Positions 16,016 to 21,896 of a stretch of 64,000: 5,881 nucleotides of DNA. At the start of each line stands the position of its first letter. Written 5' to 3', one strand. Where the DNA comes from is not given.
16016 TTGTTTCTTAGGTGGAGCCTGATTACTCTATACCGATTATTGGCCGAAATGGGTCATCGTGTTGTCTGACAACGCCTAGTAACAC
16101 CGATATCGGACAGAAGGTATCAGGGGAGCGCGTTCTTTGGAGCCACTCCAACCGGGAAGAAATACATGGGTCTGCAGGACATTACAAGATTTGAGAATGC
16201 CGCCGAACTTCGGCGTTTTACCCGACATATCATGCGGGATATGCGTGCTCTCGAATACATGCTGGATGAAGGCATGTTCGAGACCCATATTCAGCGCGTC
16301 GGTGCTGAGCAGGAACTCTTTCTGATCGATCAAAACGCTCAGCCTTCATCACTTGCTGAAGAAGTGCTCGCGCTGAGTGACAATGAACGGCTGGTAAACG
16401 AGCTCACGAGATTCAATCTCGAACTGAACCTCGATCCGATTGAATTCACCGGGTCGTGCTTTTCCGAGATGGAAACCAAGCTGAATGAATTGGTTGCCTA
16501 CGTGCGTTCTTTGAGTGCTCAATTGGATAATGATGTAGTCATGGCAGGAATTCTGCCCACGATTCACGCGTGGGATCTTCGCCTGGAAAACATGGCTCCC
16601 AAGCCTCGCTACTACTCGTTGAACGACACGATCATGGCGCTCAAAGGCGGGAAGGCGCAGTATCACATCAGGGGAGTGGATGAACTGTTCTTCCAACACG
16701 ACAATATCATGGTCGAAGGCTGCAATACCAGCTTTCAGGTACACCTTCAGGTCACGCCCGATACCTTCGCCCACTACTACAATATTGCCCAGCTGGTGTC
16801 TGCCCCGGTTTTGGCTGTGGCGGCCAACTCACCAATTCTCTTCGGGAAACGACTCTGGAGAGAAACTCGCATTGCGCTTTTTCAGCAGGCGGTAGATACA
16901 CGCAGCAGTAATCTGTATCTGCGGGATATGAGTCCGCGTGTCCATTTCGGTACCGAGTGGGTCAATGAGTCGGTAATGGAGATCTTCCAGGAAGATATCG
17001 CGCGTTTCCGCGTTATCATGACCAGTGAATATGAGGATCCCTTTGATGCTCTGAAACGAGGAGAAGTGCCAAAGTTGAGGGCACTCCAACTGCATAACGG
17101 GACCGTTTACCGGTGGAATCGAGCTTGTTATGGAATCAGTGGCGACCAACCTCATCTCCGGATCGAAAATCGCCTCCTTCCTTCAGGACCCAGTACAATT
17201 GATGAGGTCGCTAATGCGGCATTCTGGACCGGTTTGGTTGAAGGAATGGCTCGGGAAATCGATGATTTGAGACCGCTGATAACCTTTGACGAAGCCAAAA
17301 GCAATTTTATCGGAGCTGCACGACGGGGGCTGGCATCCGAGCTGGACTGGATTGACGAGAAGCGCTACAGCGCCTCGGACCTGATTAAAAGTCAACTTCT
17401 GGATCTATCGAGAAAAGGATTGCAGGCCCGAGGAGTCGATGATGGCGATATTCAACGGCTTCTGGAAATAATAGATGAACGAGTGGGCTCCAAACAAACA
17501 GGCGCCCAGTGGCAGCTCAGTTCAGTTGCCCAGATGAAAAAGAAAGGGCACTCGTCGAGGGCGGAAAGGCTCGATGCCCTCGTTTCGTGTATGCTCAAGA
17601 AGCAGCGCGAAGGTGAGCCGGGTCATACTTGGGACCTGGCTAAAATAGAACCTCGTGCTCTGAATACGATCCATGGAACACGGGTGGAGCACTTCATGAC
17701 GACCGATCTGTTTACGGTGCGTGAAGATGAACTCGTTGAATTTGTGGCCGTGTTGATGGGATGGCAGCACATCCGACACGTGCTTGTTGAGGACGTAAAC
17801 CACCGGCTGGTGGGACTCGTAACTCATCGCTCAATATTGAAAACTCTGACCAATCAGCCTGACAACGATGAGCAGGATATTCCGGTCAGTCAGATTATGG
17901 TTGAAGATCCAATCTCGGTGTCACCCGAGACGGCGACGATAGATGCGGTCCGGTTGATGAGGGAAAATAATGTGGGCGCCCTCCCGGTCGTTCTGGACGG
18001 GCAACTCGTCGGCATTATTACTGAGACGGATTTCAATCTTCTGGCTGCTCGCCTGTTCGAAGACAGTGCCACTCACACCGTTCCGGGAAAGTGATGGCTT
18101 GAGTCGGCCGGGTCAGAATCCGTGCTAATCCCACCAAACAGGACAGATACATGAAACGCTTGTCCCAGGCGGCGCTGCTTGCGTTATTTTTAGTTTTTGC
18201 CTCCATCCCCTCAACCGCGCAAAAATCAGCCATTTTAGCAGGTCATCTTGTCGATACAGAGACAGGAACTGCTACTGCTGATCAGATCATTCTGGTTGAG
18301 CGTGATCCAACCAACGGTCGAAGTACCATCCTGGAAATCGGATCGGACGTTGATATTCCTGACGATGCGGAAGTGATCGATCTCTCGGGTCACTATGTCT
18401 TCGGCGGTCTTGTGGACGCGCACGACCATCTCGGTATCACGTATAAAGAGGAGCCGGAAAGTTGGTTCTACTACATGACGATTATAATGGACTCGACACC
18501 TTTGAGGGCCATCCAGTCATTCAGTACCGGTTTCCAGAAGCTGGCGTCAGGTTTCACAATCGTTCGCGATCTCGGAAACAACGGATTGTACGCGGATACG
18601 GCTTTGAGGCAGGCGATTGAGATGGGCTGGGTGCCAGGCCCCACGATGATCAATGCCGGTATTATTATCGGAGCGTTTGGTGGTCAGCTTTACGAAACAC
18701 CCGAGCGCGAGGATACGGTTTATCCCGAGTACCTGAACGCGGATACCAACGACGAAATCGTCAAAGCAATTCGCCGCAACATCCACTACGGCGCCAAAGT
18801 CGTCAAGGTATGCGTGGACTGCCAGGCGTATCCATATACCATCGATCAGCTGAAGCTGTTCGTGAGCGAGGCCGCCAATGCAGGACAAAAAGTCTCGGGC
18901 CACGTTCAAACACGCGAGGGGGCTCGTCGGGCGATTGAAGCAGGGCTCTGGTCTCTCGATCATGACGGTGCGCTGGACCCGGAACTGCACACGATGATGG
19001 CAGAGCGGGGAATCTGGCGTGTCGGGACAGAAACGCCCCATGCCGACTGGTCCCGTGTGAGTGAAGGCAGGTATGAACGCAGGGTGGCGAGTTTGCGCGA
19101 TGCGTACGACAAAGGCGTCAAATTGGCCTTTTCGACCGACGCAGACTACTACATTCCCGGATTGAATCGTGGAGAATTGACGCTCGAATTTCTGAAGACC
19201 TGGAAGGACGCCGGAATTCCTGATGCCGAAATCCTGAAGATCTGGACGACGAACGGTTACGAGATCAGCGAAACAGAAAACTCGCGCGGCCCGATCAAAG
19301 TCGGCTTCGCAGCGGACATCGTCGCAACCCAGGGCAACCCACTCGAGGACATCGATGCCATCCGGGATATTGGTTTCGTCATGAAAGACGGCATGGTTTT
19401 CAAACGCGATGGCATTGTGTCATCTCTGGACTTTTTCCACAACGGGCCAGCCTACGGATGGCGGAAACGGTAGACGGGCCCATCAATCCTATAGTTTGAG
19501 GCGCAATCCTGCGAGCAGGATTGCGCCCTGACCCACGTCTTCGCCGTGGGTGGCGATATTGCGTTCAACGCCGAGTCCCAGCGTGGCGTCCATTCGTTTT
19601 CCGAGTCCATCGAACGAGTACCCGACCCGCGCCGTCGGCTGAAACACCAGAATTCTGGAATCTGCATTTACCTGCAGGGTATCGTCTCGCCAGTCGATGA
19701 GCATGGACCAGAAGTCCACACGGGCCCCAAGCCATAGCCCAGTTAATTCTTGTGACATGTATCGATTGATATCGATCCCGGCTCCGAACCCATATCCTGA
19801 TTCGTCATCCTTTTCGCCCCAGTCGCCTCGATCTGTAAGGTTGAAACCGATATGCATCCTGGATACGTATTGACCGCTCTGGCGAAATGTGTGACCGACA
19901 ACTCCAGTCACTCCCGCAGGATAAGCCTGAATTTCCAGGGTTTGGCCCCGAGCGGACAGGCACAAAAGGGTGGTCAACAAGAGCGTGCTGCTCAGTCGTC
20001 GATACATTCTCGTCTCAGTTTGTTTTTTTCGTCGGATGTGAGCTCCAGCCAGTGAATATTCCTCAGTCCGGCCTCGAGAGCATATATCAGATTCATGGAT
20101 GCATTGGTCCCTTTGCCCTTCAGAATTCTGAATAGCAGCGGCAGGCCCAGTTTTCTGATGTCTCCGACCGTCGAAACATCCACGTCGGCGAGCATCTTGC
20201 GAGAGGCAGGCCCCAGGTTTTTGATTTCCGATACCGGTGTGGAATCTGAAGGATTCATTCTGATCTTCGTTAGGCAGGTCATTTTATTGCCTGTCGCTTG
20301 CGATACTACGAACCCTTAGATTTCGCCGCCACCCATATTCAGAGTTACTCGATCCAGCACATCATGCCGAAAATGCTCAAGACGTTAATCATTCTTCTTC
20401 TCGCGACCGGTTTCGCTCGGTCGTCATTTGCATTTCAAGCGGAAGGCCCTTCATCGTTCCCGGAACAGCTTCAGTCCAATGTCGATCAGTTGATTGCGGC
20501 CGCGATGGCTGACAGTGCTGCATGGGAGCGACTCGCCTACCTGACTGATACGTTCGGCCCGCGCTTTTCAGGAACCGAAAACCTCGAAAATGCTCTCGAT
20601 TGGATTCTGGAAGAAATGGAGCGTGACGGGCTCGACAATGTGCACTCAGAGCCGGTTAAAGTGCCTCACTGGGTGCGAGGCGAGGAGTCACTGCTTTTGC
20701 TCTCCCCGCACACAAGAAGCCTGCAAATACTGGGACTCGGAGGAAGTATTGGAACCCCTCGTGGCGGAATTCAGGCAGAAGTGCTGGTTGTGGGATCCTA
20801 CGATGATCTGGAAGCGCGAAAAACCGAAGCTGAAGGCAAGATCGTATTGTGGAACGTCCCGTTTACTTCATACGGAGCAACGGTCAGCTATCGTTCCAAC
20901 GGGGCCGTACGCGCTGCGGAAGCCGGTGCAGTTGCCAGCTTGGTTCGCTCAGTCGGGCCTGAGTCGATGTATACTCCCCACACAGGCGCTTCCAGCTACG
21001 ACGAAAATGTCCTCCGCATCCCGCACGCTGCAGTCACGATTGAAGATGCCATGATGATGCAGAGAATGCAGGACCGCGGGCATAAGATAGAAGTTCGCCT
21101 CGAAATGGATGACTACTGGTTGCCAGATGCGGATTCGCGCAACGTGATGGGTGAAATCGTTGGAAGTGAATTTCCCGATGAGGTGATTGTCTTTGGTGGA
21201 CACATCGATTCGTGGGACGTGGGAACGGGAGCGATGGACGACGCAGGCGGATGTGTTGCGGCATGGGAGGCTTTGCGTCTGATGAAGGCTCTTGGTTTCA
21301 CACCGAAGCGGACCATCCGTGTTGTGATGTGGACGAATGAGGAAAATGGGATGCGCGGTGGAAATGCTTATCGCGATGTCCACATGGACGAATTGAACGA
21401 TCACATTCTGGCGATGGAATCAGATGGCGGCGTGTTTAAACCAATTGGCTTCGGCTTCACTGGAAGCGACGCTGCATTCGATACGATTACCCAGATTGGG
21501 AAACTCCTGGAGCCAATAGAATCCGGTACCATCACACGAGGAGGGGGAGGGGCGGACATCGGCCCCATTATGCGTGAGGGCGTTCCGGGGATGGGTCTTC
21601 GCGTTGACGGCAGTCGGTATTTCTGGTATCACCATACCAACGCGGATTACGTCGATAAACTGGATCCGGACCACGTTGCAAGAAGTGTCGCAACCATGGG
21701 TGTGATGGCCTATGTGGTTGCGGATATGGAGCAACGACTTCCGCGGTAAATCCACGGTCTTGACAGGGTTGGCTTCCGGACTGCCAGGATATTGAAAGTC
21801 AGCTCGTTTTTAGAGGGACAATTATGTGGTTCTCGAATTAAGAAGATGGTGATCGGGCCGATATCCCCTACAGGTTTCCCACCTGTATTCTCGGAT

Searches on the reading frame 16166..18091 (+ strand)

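Call 49: search_protein_families(library=pfam, proteins=[window:16166-18091:+], max_evalue=0.00001)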
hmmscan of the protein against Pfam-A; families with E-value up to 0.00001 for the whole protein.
window:16166-18091:+ (642 aa): 2 families
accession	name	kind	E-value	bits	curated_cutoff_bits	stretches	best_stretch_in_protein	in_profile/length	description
PF00571.33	CBS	-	4.7e-23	81.7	24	2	574-623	1-51/57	CBS domain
PF04107.18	GCS2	-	5.4e-08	33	21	1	45-244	1-183/291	Glutamate-cysteine ligase family 2(GCS2)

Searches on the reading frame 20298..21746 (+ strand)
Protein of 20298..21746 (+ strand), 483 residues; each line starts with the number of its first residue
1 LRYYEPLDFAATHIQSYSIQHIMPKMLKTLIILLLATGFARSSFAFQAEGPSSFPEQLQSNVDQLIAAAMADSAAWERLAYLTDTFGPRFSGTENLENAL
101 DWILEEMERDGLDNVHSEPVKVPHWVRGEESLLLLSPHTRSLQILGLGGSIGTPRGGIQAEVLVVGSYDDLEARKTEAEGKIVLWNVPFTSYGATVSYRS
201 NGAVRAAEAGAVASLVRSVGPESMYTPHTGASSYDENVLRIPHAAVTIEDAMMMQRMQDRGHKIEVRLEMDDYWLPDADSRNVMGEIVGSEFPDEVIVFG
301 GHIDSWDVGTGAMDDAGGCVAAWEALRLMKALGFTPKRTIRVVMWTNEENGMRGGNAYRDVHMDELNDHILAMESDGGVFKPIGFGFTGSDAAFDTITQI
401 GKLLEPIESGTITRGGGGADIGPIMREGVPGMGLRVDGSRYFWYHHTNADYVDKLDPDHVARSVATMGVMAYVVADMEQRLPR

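Call 81: search_protein_families(library=pfam, proteins=[window:20298-21746:+], max_evalue=0.0001)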
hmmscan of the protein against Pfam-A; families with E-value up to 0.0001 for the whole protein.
window:20298-21746:+ (483 aa): 2 families
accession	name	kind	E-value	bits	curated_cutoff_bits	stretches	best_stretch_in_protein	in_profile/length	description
PF04389.22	Peptidase_M28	-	3.3e-27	95.9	21.3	1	282-466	1-188/193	Peptidase family M28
PF01546.33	Peptidase_M20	-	3.9e-09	37.2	24.6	1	309-371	30-93/206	Peptidase family M20/M25/M40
